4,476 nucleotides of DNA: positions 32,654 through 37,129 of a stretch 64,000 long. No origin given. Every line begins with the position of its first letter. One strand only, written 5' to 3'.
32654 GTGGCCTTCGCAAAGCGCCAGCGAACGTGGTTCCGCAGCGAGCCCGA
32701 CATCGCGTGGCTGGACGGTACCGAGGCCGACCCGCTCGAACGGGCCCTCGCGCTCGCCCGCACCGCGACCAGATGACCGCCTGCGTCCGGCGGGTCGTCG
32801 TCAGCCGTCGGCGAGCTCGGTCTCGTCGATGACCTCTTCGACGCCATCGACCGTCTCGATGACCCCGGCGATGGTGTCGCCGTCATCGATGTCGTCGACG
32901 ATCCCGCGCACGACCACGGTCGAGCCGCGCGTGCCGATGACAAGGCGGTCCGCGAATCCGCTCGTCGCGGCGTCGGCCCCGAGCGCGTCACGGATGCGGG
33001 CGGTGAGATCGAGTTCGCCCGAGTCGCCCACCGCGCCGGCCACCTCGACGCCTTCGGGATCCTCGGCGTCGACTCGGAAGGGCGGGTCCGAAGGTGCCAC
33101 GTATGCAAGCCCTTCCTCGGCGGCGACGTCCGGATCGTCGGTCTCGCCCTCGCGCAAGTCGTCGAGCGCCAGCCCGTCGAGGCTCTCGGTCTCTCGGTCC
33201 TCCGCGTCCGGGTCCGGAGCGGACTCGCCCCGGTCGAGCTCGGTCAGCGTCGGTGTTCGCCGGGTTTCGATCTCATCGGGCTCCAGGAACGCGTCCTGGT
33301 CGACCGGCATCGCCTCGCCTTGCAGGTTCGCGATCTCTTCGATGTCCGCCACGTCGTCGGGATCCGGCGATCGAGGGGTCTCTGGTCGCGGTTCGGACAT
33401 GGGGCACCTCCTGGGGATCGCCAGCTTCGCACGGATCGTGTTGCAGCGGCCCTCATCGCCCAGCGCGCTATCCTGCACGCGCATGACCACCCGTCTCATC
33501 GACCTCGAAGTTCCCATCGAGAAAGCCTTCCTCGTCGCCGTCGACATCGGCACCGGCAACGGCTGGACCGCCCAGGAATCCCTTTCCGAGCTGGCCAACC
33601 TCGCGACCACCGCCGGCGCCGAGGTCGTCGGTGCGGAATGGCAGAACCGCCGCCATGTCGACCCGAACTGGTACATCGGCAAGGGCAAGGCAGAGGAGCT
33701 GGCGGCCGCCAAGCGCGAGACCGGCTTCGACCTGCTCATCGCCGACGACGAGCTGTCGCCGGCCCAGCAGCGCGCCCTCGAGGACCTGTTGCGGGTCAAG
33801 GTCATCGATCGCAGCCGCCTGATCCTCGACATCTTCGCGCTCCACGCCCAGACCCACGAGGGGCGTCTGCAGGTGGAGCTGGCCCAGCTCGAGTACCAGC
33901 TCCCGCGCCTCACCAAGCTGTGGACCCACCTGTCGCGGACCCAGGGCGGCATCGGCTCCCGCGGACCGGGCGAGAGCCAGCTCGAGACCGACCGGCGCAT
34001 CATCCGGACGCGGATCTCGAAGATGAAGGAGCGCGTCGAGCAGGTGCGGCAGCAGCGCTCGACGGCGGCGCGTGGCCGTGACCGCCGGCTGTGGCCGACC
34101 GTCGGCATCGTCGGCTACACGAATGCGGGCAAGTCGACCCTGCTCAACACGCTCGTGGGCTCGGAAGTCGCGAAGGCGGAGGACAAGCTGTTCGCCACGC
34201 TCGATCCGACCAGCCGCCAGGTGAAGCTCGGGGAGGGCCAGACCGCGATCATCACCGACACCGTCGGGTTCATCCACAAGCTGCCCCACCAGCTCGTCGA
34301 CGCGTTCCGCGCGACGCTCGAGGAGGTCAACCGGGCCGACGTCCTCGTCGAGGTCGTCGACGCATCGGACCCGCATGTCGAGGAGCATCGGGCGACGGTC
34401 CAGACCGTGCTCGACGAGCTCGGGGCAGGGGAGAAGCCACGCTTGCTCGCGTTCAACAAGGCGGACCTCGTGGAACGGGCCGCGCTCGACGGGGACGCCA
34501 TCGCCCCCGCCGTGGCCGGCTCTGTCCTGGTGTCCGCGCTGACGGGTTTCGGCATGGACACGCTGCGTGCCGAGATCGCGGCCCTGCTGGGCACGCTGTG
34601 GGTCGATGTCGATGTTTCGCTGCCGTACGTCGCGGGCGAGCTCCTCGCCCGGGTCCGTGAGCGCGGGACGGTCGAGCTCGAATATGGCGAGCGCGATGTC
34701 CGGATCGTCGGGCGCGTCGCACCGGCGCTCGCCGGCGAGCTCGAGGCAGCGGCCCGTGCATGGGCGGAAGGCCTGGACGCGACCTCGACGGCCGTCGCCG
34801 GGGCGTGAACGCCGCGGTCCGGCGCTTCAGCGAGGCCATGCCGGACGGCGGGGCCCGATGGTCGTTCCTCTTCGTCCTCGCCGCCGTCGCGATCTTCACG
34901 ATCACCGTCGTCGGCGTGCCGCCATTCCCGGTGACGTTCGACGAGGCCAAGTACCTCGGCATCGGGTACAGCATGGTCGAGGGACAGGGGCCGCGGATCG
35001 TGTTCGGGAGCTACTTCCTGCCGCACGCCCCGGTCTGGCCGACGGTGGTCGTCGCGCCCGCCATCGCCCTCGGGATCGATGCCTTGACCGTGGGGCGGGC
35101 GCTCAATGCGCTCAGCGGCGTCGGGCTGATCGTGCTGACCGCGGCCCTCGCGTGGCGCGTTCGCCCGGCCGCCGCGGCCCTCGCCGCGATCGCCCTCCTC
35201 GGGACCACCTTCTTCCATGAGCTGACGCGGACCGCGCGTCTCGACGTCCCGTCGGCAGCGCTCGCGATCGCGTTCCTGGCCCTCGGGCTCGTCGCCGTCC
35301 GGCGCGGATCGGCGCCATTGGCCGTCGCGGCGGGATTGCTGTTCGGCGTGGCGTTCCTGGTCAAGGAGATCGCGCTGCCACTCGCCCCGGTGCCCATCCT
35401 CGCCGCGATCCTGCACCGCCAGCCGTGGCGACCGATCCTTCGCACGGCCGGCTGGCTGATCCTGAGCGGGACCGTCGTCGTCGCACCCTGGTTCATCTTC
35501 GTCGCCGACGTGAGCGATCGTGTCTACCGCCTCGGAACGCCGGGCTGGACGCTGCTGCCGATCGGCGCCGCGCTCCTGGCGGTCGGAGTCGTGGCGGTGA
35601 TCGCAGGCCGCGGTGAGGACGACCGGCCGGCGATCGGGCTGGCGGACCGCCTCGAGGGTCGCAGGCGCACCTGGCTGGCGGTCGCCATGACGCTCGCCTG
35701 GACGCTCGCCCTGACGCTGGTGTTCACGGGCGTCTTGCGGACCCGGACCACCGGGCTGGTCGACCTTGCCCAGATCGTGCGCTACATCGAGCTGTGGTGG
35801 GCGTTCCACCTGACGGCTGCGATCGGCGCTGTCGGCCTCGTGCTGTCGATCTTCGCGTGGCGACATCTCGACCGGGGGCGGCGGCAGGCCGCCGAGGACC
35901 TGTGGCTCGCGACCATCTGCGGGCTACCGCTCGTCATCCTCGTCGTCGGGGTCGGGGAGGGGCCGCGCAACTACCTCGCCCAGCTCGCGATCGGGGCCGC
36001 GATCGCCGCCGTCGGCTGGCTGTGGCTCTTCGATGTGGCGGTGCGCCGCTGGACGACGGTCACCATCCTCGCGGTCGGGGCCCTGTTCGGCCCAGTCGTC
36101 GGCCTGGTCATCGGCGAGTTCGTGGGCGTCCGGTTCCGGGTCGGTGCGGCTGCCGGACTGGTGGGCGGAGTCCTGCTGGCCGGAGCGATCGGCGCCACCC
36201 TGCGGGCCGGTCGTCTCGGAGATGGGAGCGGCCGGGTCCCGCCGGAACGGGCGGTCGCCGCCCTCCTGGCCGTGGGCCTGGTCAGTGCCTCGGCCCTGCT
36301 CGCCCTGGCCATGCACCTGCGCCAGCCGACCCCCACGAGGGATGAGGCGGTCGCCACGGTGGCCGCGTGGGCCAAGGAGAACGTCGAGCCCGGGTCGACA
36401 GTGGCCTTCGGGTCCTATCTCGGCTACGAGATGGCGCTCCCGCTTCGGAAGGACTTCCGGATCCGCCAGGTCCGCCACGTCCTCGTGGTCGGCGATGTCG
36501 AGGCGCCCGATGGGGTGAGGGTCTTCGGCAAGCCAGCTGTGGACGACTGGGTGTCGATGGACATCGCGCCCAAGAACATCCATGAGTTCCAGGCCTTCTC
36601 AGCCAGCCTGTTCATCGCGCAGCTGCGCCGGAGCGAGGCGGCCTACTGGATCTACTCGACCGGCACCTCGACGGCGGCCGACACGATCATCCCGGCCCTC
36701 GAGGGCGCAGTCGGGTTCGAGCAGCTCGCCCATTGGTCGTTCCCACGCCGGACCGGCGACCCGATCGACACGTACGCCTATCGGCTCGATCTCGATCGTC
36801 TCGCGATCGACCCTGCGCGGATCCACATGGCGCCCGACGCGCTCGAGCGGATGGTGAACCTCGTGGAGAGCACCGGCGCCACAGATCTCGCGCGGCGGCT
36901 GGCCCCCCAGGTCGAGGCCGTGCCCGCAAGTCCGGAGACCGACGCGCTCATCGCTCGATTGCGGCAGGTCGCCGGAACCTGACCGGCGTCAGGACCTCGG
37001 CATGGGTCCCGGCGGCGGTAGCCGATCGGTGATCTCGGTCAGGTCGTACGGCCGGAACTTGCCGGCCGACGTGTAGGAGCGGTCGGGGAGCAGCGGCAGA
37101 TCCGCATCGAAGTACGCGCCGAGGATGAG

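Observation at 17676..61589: Seven frameshifts and one nonsense codon, all in non-essential genes and at short G/C runs or (GC)n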

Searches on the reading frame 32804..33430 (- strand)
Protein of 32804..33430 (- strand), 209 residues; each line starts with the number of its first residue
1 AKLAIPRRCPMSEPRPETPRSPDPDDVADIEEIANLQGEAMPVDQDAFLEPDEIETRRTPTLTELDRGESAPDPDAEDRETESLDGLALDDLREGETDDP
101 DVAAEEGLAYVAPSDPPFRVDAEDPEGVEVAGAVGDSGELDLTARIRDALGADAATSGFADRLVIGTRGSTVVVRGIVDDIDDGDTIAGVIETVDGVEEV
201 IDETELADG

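Call 46: search_protein_families(library=pfam, max_evalue=0.001, proteins=[window:32804-33430:-])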
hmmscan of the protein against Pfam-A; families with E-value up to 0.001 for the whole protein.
window:32804-33430:- (209 aa): 1 family
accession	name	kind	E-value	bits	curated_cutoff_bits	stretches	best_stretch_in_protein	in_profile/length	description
PF04972.22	BON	-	0.00013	22.6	27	1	141-206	4-67/69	BON domain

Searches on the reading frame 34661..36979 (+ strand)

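Call 46: search_protein_families(library=pfam, max_evalue=0.001, proteins=[window:34661-36979:+])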
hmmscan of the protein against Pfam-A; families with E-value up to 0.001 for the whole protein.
window:34661-36979:+ (773 aa): 1 family
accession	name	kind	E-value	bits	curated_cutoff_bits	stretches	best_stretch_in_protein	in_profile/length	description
PF13231.12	PMT_2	-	1.6e-06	28.8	26.1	1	141-279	20-159/160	Dolichyl-phosphate-mannose-protein mannosyltransferase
